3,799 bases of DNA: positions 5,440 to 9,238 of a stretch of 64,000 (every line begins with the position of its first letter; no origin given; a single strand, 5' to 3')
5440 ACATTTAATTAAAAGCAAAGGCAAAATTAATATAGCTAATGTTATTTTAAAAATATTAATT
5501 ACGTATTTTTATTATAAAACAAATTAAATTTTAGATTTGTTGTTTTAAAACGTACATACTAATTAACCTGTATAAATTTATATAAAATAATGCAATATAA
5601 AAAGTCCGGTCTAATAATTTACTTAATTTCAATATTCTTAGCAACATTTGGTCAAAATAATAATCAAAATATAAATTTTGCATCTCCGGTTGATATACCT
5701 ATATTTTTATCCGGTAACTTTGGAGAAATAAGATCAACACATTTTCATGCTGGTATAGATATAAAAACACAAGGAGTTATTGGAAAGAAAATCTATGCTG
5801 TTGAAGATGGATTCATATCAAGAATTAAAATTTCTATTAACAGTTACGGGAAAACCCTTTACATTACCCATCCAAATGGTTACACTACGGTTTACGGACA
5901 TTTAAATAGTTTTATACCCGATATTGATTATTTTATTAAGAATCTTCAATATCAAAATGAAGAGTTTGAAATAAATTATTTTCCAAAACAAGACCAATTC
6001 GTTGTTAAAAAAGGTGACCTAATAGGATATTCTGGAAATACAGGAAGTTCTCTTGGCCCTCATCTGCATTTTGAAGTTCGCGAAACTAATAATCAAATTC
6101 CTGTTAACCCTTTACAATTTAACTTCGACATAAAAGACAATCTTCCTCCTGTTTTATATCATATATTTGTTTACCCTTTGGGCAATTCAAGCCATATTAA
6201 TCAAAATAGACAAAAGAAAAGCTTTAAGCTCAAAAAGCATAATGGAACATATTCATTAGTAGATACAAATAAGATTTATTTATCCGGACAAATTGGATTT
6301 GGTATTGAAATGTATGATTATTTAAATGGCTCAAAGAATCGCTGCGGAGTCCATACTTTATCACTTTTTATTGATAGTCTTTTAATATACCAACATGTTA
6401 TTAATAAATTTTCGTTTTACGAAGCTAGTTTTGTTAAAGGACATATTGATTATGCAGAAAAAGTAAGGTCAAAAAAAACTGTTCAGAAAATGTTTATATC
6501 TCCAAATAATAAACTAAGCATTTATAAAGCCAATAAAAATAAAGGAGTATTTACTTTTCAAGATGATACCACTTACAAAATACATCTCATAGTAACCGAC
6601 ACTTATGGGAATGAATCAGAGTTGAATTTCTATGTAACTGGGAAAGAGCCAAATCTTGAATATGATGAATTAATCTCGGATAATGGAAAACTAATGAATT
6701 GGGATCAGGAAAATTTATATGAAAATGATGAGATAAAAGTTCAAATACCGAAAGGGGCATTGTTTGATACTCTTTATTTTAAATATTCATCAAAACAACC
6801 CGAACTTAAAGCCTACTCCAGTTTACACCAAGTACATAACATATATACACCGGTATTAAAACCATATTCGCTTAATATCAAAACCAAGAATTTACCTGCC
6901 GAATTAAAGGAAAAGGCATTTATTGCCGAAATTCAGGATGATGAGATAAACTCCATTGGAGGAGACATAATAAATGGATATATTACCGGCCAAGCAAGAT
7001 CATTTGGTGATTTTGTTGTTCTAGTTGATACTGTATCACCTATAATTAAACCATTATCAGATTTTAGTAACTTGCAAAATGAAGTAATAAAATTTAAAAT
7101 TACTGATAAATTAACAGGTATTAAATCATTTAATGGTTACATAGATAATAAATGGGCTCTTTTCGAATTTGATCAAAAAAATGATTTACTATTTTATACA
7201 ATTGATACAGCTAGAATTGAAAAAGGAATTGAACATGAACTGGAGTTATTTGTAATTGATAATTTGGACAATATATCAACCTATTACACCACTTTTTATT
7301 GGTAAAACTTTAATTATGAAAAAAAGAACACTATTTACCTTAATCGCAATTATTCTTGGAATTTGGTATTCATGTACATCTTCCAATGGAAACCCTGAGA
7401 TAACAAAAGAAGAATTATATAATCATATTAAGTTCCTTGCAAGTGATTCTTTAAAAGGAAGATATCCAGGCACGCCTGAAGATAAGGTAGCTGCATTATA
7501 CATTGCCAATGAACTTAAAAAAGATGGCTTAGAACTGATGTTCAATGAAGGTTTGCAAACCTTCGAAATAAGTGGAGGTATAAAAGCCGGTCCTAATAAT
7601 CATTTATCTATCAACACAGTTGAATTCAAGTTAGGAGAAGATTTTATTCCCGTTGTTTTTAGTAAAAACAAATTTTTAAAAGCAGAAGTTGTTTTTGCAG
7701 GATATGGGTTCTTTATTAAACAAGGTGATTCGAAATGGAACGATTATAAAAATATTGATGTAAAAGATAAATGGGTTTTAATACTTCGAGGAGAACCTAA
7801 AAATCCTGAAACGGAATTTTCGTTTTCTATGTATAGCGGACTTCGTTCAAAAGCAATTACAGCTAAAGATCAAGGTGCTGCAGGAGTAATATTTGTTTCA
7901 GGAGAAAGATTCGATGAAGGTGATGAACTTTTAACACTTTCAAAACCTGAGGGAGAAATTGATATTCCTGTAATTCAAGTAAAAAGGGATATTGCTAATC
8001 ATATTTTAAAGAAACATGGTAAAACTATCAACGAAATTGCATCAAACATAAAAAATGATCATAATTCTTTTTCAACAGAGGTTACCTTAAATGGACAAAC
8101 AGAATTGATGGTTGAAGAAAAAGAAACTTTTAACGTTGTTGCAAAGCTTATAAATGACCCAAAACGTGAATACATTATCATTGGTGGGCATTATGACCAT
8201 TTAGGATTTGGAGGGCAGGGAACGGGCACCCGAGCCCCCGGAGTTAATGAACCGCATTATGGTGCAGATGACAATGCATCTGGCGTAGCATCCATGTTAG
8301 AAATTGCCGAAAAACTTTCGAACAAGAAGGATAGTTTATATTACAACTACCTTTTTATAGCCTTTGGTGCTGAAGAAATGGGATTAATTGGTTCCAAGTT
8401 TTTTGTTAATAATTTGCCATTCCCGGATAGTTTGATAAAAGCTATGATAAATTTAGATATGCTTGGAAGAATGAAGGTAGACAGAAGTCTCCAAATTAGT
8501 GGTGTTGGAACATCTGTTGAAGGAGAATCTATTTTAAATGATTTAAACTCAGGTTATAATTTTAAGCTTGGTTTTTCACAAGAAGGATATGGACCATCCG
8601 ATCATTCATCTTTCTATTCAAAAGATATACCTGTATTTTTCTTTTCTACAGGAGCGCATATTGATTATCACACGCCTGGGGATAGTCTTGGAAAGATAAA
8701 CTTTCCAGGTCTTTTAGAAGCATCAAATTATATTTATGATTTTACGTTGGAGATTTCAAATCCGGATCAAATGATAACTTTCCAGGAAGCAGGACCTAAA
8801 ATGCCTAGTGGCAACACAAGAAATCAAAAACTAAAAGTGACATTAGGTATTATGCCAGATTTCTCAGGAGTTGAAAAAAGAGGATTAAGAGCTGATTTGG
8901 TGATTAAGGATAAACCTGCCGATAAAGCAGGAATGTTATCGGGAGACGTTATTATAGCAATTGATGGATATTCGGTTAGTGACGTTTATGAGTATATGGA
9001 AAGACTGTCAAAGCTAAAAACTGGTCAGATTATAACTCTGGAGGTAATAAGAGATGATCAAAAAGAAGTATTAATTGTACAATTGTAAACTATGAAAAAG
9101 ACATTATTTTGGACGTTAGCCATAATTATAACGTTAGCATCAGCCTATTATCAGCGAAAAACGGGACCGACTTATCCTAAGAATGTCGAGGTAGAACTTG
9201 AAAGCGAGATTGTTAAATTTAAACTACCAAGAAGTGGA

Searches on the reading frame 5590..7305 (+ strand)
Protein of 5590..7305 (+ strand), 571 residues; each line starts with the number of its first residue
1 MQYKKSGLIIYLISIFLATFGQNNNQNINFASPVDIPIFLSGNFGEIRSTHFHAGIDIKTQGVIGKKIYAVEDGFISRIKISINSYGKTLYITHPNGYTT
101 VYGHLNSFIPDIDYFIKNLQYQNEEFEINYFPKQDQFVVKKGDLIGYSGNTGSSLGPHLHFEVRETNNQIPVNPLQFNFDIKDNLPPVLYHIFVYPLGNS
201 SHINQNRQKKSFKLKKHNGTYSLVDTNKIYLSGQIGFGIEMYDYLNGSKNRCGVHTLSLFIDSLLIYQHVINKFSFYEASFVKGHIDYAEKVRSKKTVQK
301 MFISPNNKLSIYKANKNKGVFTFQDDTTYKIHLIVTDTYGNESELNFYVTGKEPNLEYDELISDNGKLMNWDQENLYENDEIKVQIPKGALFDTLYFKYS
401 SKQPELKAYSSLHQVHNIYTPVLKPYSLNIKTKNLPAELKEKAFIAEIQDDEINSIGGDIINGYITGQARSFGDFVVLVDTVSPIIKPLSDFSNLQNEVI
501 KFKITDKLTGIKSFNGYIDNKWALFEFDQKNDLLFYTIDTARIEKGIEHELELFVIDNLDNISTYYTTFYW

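Call 8: search_protein_families(library=pfam, proteins=[window:5590-7305:+], max_evalue=0.0001)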
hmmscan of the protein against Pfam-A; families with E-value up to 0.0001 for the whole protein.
window:5590-7305:+ (571 aa): 1 family
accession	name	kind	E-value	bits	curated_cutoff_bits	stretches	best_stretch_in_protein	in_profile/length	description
PF01551.29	Peptidase_M23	-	2.3e-20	73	28.7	2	52-108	2-55/96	Peptidase family M23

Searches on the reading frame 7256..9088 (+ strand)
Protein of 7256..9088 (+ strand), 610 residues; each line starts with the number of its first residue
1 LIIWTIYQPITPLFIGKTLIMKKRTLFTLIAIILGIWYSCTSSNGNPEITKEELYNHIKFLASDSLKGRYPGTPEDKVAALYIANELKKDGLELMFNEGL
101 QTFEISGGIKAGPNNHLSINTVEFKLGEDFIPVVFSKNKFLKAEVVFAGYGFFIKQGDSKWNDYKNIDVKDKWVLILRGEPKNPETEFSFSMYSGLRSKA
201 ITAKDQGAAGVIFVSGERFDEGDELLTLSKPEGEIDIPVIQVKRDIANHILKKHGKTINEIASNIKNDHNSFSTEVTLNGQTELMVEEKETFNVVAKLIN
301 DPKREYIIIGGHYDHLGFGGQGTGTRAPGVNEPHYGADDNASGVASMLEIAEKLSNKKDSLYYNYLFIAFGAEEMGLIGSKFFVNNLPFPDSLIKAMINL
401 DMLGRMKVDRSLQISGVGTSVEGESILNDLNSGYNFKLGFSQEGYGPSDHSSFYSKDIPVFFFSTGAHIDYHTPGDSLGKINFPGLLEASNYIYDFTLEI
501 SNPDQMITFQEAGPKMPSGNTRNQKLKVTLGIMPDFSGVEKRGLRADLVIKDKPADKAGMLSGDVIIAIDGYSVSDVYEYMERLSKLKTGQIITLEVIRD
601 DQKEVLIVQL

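Call 8: search_protein_families(library=pfam, proteins=[window:7256-9088:+], max_evalue=0.0001)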
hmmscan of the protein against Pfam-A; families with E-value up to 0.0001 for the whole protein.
window:7256-9088:+ (610 aa): 4 families
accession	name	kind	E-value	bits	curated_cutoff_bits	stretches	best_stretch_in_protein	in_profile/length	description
PF04389.22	Peptidase_M28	-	3.7e-37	128.4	21.3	1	293-493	1-189/193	Peptidase family M28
PF13180.12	PDZ_2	-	2.1e-11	44.4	27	1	545-608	15-78/80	PDZ domain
PF02225.27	PA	-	4.1e-08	33.7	23.9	1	162-249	23-94/95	PA domain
PF17820.7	PDZ_6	-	2.3e-06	27.7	27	1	549-599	5-54/54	PDZ domain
